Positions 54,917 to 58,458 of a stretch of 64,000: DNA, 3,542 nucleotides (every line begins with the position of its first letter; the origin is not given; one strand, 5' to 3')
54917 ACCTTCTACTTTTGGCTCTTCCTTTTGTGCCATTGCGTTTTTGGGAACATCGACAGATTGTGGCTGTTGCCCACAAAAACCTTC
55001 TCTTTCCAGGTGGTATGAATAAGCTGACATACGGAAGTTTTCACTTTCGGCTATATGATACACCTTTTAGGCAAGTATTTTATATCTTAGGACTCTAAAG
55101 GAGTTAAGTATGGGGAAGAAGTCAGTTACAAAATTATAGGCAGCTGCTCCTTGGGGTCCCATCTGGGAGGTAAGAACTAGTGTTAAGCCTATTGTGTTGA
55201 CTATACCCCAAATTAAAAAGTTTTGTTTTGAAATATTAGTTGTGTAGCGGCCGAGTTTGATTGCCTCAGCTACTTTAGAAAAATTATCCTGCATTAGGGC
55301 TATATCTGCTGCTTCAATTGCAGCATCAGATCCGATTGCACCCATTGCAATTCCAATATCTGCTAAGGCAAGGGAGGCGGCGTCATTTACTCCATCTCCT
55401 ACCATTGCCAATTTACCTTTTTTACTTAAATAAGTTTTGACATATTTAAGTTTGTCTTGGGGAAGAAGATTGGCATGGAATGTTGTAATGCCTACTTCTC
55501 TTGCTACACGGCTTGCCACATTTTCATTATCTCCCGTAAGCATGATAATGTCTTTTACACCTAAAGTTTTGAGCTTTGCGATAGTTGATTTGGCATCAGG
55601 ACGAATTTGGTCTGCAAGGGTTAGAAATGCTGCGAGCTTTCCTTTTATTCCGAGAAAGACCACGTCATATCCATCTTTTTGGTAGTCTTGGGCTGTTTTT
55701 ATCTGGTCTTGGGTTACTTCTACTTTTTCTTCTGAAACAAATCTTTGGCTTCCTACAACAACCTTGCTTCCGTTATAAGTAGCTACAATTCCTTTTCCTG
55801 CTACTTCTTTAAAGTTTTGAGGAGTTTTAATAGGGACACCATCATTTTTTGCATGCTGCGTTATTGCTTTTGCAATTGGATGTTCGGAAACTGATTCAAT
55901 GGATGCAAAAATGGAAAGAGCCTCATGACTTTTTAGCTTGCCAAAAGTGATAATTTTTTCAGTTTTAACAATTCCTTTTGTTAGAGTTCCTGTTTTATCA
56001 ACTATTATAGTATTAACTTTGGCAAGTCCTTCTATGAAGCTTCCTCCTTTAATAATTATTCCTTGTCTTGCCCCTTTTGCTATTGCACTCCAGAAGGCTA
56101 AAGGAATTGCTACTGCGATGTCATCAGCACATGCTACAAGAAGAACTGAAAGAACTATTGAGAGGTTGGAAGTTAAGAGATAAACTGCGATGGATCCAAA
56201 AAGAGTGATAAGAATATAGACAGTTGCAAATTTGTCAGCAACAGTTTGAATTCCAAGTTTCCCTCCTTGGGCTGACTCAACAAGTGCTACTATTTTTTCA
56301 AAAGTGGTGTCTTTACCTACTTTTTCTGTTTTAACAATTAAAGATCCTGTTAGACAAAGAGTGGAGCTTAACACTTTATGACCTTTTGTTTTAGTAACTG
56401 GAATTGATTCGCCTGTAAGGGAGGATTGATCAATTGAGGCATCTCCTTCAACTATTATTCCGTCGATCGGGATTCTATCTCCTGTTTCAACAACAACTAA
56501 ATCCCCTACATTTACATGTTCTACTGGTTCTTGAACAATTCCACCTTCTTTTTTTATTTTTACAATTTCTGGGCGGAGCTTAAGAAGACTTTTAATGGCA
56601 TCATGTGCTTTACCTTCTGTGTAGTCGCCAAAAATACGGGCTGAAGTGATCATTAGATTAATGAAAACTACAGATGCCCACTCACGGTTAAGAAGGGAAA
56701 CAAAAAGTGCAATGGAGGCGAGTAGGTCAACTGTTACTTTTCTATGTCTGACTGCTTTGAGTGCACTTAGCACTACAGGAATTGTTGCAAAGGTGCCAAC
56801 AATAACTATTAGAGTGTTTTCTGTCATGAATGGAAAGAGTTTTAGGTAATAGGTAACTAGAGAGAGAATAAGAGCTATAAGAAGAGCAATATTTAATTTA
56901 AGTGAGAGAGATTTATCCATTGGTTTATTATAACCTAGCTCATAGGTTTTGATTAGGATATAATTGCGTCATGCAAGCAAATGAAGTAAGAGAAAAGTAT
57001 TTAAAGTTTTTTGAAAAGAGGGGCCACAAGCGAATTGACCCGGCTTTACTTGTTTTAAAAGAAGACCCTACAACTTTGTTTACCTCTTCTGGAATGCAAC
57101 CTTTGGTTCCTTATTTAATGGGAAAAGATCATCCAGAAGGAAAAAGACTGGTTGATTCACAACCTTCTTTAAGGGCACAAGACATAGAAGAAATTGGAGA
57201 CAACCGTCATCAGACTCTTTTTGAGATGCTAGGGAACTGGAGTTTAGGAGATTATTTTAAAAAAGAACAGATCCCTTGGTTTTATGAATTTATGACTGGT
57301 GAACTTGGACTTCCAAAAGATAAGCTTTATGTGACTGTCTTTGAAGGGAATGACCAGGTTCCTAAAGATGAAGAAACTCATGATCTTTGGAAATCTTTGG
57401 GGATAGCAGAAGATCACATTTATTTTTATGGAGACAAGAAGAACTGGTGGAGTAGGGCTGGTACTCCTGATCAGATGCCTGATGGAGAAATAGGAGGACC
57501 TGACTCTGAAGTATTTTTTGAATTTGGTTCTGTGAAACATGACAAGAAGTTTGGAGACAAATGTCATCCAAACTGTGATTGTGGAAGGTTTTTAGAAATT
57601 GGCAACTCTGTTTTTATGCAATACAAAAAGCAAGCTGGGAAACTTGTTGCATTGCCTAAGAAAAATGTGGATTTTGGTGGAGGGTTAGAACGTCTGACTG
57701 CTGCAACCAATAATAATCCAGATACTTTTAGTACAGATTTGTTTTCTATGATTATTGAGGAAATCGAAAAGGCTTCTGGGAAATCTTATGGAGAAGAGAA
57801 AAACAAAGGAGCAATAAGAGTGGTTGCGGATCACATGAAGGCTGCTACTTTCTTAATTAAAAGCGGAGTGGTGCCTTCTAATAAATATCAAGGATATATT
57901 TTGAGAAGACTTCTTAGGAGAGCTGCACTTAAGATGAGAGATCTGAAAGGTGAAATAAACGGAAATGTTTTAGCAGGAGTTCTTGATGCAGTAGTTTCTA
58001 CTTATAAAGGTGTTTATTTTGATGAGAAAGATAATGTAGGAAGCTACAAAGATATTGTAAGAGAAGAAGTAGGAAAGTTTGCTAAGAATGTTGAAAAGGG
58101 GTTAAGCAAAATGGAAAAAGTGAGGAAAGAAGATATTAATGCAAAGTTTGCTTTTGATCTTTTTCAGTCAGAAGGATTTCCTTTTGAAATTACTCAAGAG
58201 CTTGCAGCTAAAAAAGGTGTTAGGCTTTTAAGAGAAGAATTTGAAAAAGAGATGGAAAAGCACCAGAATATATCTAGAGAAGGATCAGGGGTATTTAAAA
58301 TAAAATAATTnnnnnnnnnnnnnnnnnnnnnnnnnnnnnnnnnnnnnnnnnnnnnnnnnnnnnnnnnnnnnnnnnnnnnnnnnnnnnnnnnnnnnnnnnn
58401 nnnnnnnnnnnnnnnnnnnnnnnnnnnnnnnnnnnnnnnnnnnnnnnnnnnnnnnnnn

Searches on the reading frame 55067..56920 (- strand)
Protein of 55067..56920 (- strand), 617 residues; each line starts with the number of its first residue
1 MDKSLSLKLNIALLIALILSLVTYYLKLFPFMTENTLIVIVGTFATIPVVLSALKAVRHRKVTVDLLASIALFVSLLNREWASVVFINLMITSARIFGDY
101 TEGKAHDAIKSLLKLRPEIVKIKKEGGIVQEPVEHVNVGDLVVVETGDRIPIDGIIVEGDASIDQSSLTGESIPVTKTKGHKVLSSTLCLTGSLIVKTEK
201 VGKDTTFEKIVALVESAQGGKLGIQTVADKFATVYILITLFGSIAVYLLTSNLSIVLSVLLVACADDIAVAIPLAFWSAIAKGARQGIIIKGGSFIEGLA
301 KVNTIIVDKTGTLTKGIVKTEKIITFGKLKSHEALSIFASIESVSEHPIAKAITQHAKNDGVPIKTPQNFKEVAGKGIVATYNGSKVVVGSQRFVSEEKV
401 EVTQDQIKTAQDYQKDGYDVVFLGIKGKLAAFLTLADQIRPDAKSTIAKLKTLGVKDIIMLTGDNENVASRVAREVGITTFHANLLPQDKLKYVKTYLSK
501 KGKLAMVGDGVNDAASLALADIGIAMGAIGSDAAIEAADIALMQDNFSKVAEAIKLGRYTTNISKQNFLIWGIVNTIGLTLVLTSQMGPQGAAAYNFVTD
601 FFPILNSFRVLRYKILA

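Call 25: search_protein_families(library=pfam, proteins=[window:55067-56920:-], max_evalue=0.001)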
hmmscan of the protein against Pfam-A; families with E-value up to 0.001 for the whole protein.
window:55067-56920:- (617 aa): 2 families
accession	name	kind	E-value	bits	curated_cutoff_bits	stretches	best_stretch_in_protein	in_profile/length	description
PF00122.25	E1-E2_ATPase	-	5.5e-43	147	28.1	1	115-286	2-181/181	E1-E2 ATPase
PF00702.32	Hydrolase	-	9.7e-30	104.8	26.4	1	303-521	2-191/191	haloacid dehalogenase-like hydrolase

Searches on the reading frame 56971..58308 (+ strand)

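Call 47: search_protein_families(library=pfam, proteins=[window:56971-58308:+], max_evalue=0.05)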
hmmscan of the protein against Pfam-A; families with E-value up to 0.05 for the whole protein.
window:56971-58308:+ (445 aa): 1 family
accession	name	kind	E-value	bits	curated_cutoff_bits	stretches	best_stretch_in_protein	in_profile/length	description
PF01411.24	tRNA-synt_2c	-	2e-111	373.7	30.3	1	5-439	1-432/552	tRNA synthetases class II (A)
